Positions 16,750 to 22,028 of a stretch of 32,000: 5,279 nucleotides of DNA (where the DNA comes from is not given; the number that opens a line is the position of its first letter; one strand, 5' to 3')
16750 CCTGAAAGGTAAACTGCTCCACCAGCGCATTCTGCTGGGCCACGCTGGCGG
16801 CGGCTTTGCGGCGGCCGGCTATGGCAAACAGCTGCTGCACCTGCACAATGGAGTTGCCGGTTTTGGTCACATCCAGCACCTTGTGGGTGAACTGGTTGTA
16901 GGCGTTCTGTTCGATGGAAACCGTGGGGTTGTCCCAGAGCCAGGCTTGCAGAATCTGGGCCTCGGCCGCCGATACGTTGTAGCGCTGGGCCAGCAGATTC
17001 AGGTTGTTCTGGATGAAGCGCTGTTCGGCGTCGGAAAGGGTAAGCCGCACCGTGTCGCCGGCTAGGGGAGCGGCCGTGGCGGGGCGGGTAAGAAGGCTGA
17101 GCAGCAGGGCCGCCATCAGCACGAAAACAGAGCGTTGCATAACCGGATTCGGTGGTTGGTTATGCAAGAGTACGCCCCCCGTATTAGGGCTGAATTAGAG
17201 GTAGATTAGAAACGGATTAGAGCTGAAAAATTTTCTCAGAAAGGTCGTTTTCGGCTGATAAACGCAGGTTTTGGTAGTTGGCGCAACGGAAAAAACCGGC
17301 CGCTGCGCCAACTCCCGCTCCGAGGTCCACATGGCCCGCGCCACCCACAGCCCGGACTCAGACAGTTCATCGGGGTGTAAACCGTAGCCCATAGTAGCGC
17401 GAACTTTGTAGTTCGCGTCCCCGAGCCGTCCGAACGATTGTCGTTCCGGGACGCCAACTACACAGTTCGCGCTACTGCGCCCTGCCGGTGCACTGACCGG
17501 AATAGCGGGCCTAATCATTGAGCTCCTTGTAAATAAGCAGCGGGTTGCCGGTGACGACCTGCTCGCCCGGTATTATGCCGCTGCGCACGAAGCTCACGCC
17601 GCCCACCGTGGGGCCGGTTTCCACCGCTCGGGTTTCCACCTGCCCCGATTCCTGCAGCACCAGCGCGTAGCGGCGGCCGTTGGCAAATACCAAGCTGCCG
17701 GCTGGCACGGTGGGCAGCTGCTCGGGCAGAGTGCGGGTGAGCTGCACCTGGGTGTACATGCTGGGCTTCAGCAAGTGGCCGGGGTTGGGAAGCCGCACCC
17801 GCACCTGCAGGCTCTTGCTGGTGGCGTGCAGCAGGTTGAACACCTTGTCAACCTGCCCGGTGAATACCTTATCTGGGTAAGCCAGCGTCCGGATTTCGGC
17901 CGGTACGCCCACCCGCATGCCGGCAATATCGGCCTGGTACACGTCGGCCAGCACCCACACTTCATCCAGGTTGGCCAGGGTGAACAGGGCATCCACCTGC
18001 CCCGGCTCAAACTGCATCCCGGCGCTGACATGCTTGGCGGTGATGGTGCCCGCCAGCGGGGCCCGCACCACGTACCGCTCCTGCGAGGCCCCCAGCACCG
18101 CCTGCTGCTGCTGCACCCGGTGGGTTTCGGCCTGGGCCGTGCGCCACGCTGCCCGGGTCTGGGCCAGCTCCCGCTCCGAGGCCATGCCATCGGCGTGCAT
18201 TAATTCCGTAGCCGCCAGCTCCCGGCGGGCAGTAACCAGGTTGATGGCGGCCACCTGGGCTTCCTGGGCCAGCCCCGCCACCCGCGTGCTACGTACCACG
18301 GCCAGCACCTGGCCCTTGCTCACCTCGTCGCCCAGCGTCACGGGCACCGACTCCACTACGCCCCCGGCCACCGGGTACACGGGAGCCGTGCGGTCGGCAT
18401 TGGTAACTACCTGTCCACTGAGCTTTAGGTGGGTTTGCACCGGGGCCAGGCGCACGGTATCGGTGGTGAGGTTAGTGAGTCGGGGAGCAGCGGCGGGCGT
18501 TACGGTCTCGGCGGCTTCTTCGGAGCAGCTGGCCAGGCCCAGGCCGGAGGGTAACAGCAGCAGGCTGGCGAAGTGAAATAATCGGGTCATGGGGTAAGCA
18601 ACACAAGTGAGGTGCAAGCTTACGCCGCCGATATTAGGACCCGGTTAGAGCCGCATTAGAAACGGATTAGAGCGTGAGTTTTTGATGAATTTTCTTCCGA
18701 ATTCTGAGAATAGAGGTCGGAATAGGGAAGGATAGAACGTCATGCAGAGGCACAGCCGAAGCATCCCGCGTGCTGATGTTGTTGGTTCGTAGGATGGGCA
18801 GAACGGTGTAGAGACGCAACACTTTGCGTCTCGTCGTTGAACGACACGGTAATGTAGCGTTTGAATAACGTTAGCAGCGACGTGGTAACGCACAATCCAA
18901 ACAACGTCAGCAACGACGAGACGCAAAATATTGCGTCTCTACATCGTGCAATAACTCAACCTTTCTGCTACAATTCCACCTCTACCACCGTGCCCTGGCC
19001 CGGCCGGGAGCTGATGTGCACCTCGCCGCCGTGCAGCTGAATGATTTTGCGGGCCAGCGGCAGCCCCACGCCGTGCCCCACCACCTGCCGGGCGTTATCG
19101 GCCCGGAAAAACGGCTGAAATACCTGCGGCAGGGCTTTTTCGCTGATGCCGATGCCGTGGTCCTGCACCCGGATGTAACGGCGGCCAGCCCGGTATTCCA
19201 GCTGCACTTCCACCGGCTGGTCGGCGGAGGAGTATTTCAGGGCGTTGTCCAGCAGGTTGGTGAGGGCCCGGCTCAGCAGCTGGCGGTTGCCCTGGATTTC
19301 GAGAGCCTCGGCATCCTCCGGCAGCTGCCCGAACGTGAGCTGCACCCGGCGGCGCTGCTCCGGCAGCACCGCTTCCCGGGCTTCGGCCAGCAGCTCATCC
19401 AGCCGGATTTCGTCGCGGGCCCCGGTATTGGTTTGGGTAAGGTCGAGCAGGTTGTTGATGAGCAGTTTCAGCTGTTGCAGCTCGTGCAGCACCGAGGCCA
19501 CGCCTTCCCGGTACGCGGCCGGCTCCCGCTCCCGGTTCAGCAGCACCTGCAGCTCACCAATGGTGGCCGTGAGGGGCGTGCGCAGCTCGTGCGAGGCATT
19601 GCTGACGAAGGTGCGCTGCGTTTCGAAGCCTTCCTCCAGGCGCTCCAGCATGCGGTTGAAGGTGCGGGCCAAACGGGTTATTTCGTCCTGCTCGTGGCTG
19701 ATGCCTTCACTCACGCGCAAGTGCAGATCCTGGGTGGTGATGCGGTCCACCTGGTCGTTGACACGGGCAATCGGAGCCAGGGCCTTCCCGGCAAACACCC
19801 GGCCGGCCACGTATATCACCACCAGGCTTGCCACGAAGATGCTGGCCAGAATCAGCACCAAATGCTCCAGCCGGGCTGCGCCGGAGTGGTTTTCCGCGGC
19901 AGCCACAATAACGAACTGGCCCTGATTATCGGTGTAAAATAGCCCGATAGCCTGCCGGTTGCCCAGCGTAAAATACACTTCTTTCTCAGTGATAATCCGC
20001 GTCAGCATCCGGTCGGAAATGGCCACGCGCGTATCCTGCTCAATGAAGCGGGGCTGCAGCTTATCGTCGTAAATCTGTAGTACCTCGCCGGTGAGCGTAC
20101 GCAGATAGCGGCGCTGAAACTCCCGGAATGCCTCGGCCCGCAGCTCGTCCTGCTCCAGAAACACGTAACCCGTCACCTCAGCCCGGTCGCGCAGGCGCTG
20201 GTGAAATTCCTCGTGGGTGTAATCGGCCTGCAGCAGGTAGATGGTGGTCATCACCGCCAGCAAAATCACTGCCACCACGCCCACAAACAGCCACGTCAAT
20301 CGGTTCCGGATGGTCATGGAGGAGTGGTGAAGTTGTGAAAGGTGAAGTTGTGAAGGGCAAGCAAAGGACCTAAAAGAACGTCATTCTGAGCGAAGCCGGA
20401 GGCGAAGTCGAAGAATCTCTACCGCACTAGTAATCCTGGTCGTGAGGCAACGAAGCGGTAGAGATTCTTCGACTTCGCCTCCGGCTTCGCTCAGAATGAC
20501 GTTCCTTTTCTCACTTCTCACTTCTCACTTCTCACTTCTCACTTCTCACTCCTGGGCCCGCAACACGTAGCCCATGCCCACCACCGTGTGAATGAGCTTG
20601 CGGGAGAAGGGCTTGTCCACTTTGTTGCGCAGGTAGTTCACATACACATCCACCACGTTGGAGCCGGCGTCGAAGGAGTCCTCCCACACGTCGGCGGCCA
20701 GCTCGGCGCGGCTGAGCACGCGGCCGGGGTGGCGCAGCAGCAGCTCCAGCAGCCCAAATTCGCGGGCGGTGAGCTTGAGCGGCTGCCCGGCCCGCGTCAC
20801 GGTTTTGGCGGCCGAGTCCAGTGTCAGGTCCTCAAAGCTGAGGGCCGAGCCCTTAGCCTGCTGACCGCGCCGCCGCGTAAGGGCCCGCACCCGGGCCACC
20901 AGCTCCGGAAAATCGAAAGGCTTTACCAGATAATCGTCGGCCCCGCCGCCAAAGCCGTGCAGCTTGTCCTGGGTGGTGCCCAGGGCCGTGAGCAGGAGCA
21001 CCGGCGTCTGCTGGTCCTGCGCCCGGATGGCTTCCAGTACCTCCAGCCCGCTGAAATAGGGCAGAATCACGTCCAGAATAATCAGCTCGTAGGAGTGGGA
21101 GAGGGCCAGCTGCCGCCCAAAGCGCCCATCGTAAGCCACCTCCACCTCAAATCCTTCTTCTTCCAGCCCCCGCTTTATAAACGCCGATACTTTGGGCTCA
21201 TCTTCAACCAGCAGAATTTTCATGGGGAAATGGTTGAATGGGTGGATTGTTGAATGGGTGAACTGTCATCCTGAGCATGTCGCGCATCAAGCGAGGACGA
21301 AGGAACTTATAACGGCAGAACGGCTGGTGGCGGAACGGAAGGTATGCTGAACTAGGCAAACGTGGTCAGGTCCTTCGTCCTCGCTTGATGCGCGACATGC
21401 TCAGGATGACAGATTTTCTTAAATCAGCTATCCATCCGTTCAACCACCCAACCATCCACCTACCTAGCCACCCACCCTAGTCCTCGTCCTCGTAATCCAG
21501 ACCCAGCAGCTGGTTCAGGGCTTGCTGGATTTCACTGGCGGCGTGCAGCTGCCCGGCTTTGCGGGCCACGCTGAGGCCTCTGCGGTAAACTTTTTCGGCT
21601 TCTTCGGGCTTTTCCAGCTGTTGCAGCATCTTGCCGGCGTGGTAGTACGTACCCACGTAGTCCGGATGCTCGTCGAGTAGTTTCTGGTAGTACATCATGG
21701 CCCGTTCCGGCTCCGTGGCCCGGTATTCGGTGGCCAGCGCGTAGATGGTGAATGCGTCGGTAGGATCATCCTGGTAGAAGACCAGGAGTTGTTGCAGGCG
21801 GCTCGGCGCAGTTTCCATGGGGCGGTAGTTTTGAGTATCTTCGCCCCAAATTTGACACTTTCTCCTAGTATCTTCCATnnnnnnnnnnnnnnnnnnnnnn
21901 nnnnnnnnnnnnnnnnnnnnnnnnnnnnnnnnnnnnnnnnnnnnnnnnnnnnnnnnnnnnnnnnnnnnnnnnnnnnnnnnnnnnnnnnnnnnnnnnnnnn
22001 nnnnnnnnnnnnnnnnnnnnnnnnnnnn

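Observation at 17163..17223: Four TCTAAT-type direct repeats in exact 11-bp register, present in two paralogous promoters next to an OmpR-family two-component system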

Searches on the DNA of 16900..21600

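Call 65: search_rna_families(source=window, start=16900, end=21600, threshold=gathering)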
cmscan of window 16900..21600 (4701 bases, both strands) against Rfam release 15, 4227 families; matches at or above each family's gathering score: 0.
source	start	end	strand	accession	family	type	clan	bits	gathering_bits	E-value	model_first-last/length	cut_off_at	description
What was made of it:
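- Tried and rejected: Rfam has no family match in 16900-21600 (call 65).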

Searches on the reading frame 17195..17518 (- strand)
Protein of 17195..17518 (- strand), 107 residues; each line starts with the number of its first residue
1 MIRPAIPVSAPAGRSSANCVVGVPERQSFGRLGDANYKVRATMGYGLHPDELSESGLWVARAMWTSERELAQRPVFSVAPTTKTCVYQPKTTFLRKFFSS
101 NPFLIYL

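Call 4: search_protein_families(library=pfam, proteins=[window:17195-17518:-])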
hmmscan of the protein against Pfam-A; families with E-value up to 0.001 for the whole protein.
window:17195-17518:- (107 aa): 0 families

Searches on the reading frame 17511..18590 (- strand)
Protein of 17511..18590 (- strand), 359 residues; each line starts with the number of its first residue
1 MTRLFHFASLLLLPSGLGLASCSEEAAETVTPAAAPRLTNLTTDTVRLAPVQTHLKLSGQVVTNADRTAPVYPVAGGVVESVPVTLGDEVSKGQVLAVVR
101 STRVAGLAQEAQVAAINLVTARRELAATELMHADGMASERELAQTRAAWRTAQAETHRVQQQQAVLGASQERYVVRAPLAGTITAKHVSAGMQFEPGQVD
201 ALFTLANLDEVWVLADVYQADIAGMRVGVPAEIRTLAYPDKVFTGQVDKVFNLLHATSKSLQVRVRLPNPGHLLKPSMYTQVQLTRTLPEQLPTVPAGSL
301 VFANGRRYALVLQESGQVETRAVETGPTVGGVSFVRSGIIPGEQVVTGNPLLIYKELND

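Call 4: search_protein_families(library=pfam, proteins=[window:17511-18590:-])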
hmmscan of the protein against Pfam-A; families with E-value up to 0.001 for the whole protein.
window:17511-18590:- (359 aa): 3 families
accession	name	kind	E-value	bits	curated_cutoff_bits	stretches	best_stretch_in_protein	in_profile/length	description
PF16576.10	HlyD_D23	-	1e-40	139.7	30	1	51-279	2-213/214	Barrel-sandwich domain of CusB or HlyD membrane-fusion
PF13437.12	HlyD_3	-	8e-15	55.9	22.2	1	174-275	1-104/106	HlyD family secretion protein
PF13533.13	Biotin_lipoyl_2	-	1.5e-07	31.5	29.8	1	76-99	8-31/32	Biotin-lipoyl like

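Call 19: search_protein_families(library=ncbifam, proteins=[window:17511-18590:-])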
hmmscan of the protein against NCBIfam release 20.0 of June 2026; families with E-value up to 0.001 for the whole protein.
window:17511-18590:- (359 aa): 21 families
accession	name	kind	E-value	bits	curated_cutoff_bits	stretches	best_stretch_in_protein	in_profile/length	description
TIGR01730.1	RND_mfp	subfamily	2.7e-42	144.9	94.9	1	44-348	4-308/322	efflux RND transporter periplasmic adaptor subunit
TIGR00999.1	8a0102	subfamily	8.6e-38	130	319.3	1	87-352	1-269/271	CzcB/NccB family metal efflux transporter periplasmic adaptor subunit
NF007303.0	PRK09783.1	subfamily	2.1e-20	72.6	390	1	40-356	100-395/414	copper/silver efflux system membrane fusion protein CusB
NF045680.1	DiMtlExpIhpB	equivalog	1.1e-18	67.3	450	2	170-357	135-318/326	divalent metal ion exporter adaptor subunit IhpB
NF033834.1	RND_adapt_MexA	exception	5.5e-17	61.9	750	2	18-227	20-210/373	multidrug efflux RND transporter periplasmic adaptor subunit MexA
TIGR00998.1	8a0101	subfamily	6.6e-16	58.2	390.8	1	117-250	163-281/334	EmrA/EmrK family multidrug efflux transporter periplasmic adaptor subunit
NF008606.0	PRK11578.1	equivalog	1.8e-15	57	342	1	65-349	58-364/371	macrolide transporter subunit MacA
TIGR02971.1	heterocyst_DevB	subfamily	1.9e-14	53.8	129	1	151-254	183-282/327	ABC exporter membrane fusion protein, DevB family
NF007850.1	PRK10559.1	equivalog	1.7e-13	50.4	400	1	71-259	43-231/303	p-hydroxybenzoic acid efflux pump subunit AaeA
NF008589.1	PRK11556.1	equivalog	1.4e-12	47.2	391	1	58-347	74-373/392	MdtA/MuxA family multidrug efflux RND transporter periplasmic adaptor subunit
TIGR01843.1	type_I_hlyD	subfamily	4.8e-12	45.6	208.65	2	48-126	24-103/422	HlyD family type I secretion periplasmic adaptor subunit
NF045904.1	RND-peri-MexE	equivalog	6.4e-12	45.1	714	1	15-347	16-354/390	multidrug efflux RND transporter periplasmic adaptor subunit MexE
NF000272.2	OqxA_adapt_sub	exception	1.6e-11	43.8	835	1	19-347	24-364/391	multidrug efflux RND transporter periplasmic adaptor subunit OqxA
NF007132.1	PRK09578.1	equivalog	6.8e-11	41.5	512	1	15-350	18-364/396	MexX/AxyX family multidrug efflux RND transporter periplasmic adaptor subunit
NF011604.1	PRK15030.1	equivalog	1.6e-09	37.3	765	1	255-347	268-361/397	multidrug efflux RND transporter periplasmic adaptor subunit AcrA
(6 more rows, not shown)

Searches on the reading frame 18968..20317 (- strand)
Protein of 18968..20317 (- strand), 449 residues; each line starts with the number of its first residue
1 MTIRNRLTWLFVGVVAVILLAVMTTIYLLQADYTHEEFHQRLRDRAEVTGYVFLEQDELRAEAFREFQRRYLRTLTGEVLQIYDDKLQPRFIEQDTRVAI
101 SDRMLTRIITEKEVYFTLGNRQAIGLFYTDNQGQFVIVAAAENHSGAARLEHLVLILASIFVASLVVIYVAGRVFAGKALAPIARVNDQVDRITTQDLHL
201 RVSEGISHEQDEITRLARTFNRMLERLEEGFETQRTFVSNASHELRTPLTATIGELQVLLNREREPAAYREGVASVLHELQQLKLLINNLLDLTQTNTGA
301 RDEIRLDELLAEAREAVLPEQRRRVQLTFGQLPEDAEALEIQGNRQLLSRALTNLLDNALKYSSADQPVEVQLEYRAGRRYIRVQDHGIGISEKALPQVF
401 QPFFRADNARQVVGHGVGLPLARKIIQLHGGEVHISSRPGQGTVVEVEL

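Call 4: search_protein_families(library=pfam, proteins=[window:18968-20317:-])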
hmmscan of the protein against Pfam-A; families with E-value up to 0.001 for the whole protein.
window:18968-20317:- (449 aa): 3 families
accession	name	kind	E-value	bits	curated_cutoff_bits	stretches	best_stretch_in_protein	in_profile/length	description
PF02518.31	HATPase_c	-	5.2e-28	98.1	26.4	1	344-449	2-107/111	Histidine kinase-, DNA gyrase B-, and HSP90-like ATPase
PF00512.31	HisKA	-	2.2e-14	53.7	26.9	1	234-297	2-64/66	His Kinase A (phospho-acceptor) domain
PF00672.30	HAMP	-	2.5e-09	37.7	25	1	175-229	2-53/53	HAMP domain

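Call 19: search_protein_families(library=ncbifam, proteins=[window:18968-20317:-])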
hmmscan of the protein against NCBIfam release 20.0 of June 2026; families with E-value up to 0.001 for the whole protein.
window:18968-20317:- (449 aa): 88 families (the best 25 are shown)
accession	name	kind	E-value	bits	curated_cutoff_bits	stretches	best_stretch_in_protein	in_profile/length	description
TIGR01386.1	cztS_silS_copS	subfamily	1.9e-61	208.5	292.55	1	1-445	2-452/457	heavy metal sensor histidine kinase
NF046044.1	PnpS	equivalog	1.4e-43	149.4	400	1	233-449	169-389/390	two-component system histidine kinase PnpS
TIGR02966.1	phoR_proteo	equivalog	4.9e-42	144.1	334.2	1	232-447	112-331/333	phosphate regulon sensor histidine kinase PhoR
NF033092.0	HK_WalK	equivalog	1.9e-40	139.1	725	2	233-449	371-592/594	cell wall metabolism sensor histidine kinase WalK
NF045903.1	CuHisKinLciSLeg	equivalog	1.4e-38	133.2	700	1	158-448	66-355/357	copper-responsive two-component system sensor histidine kinase LciS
NF008312.0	PRK11100.1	equivalog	1.4e-38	133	356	1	164-448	191-471/477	two-component system sensor histidine kinase CreC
NF007345.0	PRK09835.1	subfamily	1.3e-37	129.5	423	1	155-438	187-468/482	Cu(+)/Ag(+) sensor histidine kinase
NF045900.1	HisKinCpxALeg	equivalog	4.8e-37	127.7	800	1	159-449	161-449/451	two-component system sensor histidine kinase CpxA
NF040691.1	MtrAB_MtrB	equivalog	7.6e-37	127.5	450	1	154-445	184-486/507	MtrAB system histidine kinase MtrB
NF012163.2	BaeS_SmeS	equivalog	4.8e-36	124.7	500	1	157-449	166-456/457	sensor histidine kinase efflux regulator BaeS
NF007837.0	PRK10549.1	equivalog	5.6e-36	124.2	603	1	164-449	171-456/466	envelope stress sensor histidine kinase BaeS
NF007007.0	PRK09470.1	equivalog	6.7e-36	124.2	486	1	153-448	171-456/463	envelope stress sensor histidine kinase CpxA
NF008468.0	PRK11360.1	equivalog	4.1e-34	117.9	646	1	237-449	399-606/616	two-component system sensor histidine kinase AtoS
NF008025.0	PRK10755.1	equivalog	4.3e-34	117.8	314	1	133-448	41-353/362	two-component system sensor histidine kinase PmrB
NF041735.1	hist_kin_RppB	equivalog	1.3e-33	116.5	400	1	231-449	213-437/438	two-component system sensor histidine kinase RppB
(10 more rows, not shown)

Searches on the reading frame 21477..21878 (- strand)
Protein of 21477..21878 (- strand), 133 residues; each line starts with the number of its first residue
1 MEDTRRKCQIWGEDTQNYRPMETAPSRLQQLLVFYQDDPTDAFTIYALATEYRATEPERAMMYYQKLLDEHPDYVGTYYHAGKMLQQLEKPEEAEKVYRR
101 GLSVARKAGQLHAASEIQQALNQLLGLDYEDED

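Call 4: search_protein_families(library=pfam, proteins=[window:21477-21878:-])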
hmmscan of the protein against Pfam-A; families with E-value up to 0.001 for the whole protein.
window:21477-21878:- (133 aa): 9 families
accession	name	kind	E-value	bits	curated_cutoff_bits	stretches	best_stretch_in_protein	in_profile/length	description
PF13424.12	TPR_12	-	9.5e-06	26.2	30.1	1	59-107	28-77/77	Tetratricopeptide repeat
PF13428.12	TPR_14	-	1.5e-05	25.6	23.5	0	78-108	4-34/44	Tetratricopeptide repeat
PF13181.12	TPR_8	-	1.6e-05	25.1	25.7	0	77-106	3-32/34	Tetratricopeptide repeat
PF14559.12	TPR_19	-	4.6e-05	24.1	25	1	56-113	6-63/68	Tetratricopeptide repeat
PF13431.12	TPR_17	-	9.8e-05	22.8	24.4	0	63-95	1-33/34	Tetratricopeptide repeat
PF12895.13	ANAPC3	-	0.0001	22.9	27.2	1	35-99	19-80/82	Anaphase-promoting complex, cyclosome, subunit 3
PF00515.34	TPR_1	-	0.00027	21.1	27.8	0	77-105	3-31/34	Tetratricopeptide repeat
PF06552.18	TOM20_plant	-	0.00049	20.4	20.6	0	77-127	95-145/187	Plant specific mitochondrial import receptor subunit TOM20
PF13174.12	TPR_6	-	0.00065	20.6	26.3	0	52-73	11-32/33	Tetratricopeptide repeat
